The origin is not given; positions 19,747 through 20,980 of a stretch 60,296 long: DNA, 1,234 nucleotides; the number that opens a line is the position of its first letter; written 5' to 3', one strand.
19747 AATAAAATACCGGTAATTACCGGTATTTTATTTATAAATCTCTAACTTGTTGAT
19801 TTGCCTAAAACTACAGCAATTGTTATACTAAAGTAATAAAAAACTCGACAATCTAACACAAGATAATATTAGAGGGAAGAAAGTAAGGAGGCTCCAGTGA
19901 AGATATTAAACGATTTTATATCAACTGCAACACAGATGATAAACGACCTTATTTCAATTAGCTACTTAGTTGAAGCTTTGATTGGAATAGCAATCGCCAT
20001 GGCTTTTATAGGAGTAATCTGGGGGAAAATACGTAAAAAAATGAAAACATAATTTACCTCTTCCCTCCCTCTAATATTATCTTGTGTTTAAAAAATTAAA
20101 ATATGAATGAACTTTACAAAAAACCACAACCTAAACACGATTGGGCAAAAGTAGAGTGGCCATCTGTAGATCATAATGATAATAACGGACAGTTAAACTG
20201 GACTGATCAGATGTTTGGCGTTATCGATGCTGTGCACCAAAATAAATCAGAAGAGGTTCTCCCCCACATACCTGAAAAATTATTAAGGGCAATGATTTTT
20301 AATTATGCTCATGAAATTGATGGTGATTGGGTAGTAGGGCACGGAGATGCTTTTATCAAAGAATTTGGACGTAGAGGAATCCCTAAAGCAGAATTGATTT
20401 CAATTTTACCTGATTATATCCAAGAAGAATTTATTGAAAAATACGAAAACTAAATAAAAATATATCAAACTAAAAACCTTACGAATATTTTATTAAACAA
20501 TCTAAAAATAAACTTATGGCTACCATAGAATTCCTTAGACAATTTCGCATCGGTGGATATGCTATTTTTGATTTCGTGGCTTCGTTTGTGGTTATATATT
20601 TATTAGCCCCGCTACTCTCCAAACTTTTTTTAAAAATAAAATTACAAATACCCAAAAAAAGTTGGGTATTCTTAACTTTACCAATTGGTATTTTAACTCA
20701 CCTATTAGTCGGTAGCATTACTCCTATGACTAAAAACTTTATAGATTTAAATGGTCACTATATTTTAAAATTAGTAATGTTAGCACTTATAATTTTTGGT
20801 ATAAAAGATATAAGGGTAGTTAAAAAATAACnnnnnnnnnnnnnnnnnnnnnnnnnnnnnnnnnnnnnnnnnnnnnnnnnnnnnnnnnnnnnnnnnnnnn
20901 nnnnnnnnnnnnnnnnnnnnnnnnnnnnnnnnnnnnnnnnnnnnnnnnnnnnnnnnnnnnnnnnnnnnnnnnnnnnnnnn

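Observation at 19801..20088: Promoter-driven 51-codon membrane peptide locked between a perfect 23-nt 5'/3' inverted repeat with an anti-SD tract: type I toxin-like locus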

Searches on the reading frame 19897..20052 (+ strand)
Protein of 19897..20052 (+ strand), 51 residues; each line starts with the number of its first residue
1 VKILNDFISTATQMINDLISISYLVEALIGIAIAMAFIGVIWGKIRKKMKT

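Call 8: search_protein_families(library=pfam, proteins=[window:19897-20052:+], max_evalue=0.01)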
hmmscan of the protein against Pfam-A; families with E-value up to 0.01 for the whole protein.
window:19897-20052:+ (51 aa): 0 families

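Call 11: find_homologous_proteins(query=window:19897-20049:+, max_evalue=1)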
Query window:19897-20049:+ (51 aa): 1 proteins with E <= 1 among 1 candidates.
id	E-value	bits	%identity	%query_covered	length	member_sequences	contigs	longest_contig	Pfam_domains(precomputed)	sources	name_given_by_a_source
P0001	3.1e-23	96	98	100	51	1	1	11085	-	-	-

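Call 15: find_encoding_contigs(protein=P0001, flank=10000)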
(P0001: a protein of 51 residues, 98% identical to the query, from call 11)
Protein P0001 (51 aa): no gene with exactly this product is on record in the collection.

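Call 27: find_related_loci(query=window:19897-20049:+, collection=viral_contigs, flank=3000)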
Query window:19897-20049:+ (51 aa) in viral_contigs; peptide patterns used: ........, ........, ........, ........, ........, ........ (x = any residue, [..] = any of these).
46 stretches matched a pattern, but none encodes a relative of the query by tblastn (E <= 1e-3).

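Call 30: search_protein_families(library=ncbifam, proteins=[window:19897-20049:+], max_evalue=0.1)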
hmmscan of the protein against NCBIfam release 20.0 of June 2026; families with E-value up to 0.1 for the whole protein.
window:19897-20049:+ (51 aa): 0 families

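Call 31: search_protein_families(library=padloc, proteins=[window:19897-20049:+], max_evalue=0.1)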
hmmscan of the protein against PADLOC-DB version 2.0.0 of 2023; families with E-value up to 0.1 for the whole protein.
window:19897-20049:+ (51 aa): 0 families

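Call 32: search_protein_families(library=phrogs, proteins=[window:19897-20049:+], max_evalue=0.1)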
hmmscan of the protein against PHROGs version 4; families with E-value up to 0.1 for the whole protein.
window:19897-20049:+ (51 aa): 0 families

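Call 35: search_protein_representatives(protein=window:19897-20049:+)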
Query: 51 residues. Proteins with E-value up to 0.001 (for the whole library): 2; up to 1e-10: 2; up to 1e-30: 0. The best 2 are listed.
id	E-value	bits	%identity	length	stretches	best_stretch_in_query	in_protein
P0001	9.7e-24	96.4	98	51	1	1-51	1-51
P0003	6.1e-12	60.1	38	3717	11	3-33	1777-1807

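Call 37: search_protein_families(library=pfam, proteins=[P0003], max_evalue=0.001)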
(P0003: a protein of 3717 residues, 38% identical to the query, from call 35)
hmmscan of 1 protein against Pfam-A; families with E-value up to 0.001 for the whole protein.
P0003 (3717 aa): 2 families
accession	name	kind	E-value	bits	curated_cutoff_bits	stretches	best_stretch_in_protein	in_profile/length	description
PF01390.26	SEA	-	0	1035.3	26.4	18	2849-2956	1-105/106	SEA domain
PF14198.11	TnpV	-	4.4e-11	43.2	27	0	1348-1390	40-82/111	Transposon-encoded protein TnpV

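Call 91: find_encoding_contigs(protein=window:19897-20052:+, flank=6000, max_places=6)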
Protein window:19897-20052:+ (51 aa): no gene with exactly this product is on record in the collection.

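Call 96: predict_structure(protein=window:19897-20049:+)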
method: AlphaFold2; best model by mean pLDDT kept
length: 51 residues; sequences in the alignment: 1
mean_pLDDT: 90.7   pTM: 0.40
mean pLDDT of the five models: 90.7, 88.2, 87.1, 78.0, 77.9
residues with pLDDT >= 90: 39; 70-90: 10; 50-70: 2; < 50: 0
segments of 3 or more residues with pLDDT < 50: none
pLDDT, mean of each block of 10 residues (from residue 1): 90 93 91 93 88 69
secondary structure, 60 per line:
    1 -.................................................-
elements in order: H2-50

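Call 98: fold_search(model_id=the predicted structure, library=viral)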
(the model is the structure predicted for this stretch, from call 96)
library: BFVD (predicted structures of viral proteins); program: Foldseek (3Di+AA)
matches with E <= 10: 0; with E <= 0.001: 0
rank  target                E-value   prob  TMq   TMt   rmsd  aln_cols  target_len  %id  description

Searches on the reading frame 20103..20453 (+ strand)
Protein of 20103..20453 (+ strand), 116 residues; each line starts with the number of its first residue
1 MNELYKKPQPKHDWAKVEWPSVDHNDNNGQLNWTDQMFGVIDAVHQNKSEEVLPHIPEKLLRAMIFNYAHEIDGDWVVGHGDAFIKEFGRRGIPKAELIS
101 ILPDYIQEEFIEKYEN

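Call 8: search_protein_families(library=pfam, proteins=[window:20103-20453:+], max_evalue=0.01)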
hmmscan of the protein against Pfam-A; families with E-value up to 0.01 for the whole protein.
window:20103-20453:+ (116 aa): 0 families

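Call 12: find_encoding_contigs(protein=window:20103-20450:+, flank=5000)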
Protein window:20103-20450:+ (116 aa): 2 contigs read that carry it; 1 place shown.
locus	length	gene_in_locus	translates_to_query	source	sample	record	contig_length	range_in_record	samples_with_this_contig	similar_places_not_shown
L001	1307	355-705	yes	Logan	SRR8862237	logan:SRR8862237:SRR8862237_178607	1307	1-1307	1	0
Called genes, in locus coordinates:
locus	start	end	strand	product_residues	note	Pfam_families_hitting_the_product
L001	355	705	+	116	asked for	-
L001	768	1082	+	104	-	-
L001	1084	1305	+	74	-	?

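Call 14: find_homologous_proteins(query=window:20103-20450:+, max_evalue=0.01)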
Query window:20103-20450:+ (116 aa): 1 proteins with E <= 0.01 among 2 candidates.
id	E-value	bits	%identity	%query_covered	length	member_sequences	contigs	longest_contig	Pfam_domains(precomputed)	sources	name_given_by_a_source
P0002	3.2e-75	268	100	100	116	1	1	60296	-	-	-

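Call 28: find_related_loci(query=window:20103-20450:+, collection=viral_contigs, flank=3000)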
Query window:20103-20450:+ (116 aa) in viral_contigs; peptide patterns used: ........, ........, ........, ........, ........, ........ (x = any residue, [..] = any of these).
8 stretches matched a pattern, but none encodes a relative of the query by tblastn (E <= 1e-3).

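Call 30: search_protein_families(library=ncbifam, proteins=[window:20103-20450:+], max_evalue=0.1)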
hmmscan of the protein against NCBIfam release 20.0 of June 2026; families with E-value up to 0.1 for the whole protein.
window:20103-20450:+ (116 aa): 0 families

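Call 31: search_protein_families(library=padloc, proteins=[window:20103-20450:+], max_evalue=0.1)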
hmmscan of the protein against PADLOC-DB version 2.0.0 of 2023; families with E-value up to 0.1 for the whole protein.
window:20103-20450:+ (116 aa): 0 families

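Call 32: search_protein_families(library=phrogs, proteins=[window:20103-20450:+], max_evalue=0.1)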
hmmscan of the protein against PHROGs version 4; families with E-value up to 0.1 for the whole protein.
window:20103-20450:+ (116 aa): 0 families

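Call 61: search_solved_structures(query=window:20103-20450:+, max_evalue=1)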
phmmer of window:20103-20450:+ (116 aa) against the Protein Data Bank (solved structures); distinct sequences matched with E-value up to 1: 1.
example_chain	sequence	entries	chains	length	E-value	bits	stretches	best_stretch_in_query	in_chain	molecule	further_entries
4h6j_A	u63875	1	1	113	0.45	14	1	49-86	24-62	HYPOXIA INDUCIBLE FACTOR 1-ALPHA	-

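Call 63: predict_structure(protein=window:20103-20450:+)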
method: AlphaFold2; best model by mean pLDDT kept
length: 116 residues; sequences in the alignment: 1
mean_pLDDT: 70.0   pTM: 0.59
mean pLDDT of the five models: 70.0, 61.1, 61.1, 58.3, 49.8
residues with pLDDT >= 90: 0; 70-90: 74; 50-70: 23; < 50: 19
segments of 3 or more residues with pLDDT < 50: 1-4, 6-10, 22-31
pLDDT, mean of each block of 10 residues (from residue 1): 41 59 43 62 75 76 79 78 81 82 87 81
secondary structure, 60 per line:
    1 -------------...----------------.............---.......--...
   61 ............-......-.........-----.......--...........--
elements in order: H33-45 H49-55 H58-72 H74-79 H81-89 H95-101 H104-114

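Call 65: fold_search(model_id=the predicted structure, library=pdb)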
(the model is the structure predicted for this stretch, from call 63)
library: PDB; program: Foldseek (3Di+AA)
matches with E <= 10: 9; with E <= 0.001: 0
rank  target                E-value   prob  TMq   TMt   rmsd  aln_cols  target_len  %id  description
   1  8gps                  3.8e+00  0.10  0.29  0.18   7.7        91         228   14  Cytoplasmic domain structure of the MgtE Mg2+ channel from Chryseobacterium hispalense (released 2023-04-19)
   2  8gpv                  4.0e+00  0.08  0.27  0.15   8.6        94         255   13  Cytoplasmic domain structure of the MgtE Mg2+ channel from Clostridiales bacterium (released 2023-04-19)
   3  5clb_A                7.2e+00  0.08  0.33  0.21   5.9        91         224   12  Alkylpurine DNA glycosylase AlkD bound to DNA containing a 3-methyladenine analog (9-mer A) (released 2015-10-28)
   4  5vyo_C                7.6e+00  0.04  0.22  0.15  12.7        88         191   15  The complex structure of Burkholderia pseudomallei DsbA bound to a peptide (released 2018-03-21)
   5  9n73_LY               8.0e+00  0.01  0.17  0.05  12.9       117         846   18  SSU processome maturation and disassembly, State G (released 2025-10-29)
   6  2b6c_A                8.4e+00  0.08  0.34  0.23   5.8        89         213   12  Predicted DNA alkylation repair enzyme from Enterococcus faecalis. (released 2005-11-15)
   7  6w17_G                8.9e+00  0.02  0.23  0.20  17.4       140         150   10  Structure of Dip1-activated Arp2/3 complex with nucleated actin filament (released 2020-08-12)
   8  5tjg_F                8.9e+00  0.02  0.20  0.09  18.7       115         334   10  Thermus aquaticus delta1.1-sigmaA holoenzyme/downstream-fork promoter complex with an open clamp (released 2017-06-21)
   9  4ap2_B                9.8e+00  0.02  0.18  0.09  13.1       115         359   10  Crystal structure of the human KLHL11-Cul3 complex at 2.8A resolution (released 2012-05-09)

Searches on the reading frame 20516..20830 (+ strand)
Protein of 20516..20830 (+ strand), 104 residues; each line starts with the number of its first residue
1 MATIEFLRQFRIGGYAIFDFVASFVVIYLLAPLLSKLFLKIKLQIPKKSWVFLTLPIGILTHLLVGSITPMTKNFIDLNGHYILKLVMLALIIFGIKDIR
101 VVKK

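Call 8: search_protein_families(library=pfam, proteins=[window:20516-20830:+], max_evalue=0.01)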
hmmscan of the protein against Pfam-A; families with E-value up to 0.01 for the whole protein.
window:20516-20830:+ (104 aa): 0 families

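Call 30: search_protein_families(library=ncbifam, proteins=[window:20516-20827:+], max_evalue=0.1)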
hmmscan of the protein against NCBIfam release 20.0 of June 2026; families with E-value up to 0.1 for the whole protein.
window:20516-20827:+ (104 aa): 0 families

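Call 31: search_protein_families(library=padloc, proteins=[window:20516-20827:+], max_evalue=0.1)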
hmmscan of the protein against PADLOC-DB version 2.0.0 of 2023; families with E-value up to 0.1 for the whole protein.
window:20516-20827:+ (104 aa): 0 families

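Call 32: search_protein_families(library=phrogs, proteins=[window:20516-20827:+], max_evalue=0.1)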
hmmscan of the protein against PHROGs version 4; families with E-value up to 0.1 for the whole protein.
window:20516-20827:+ (104 aa): 0 families

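Call 50: find_encoding_contigs(protein=window:20516-20827:+, flank=3000, max_places=10)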
Protein window:20516-20827:+ (104 aa): 2 contigs read that carry it; 1 place shown.
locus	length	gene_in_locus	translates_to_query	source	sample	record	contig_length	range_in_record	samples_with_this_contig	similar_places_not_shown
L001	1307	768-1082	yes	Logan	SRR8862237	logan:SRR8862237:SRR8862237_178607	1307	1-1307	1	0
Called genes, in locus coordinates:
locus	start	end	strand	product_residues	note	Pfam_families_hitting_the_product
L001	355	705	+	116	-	-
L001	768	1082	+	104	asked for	-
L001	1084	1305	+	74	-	?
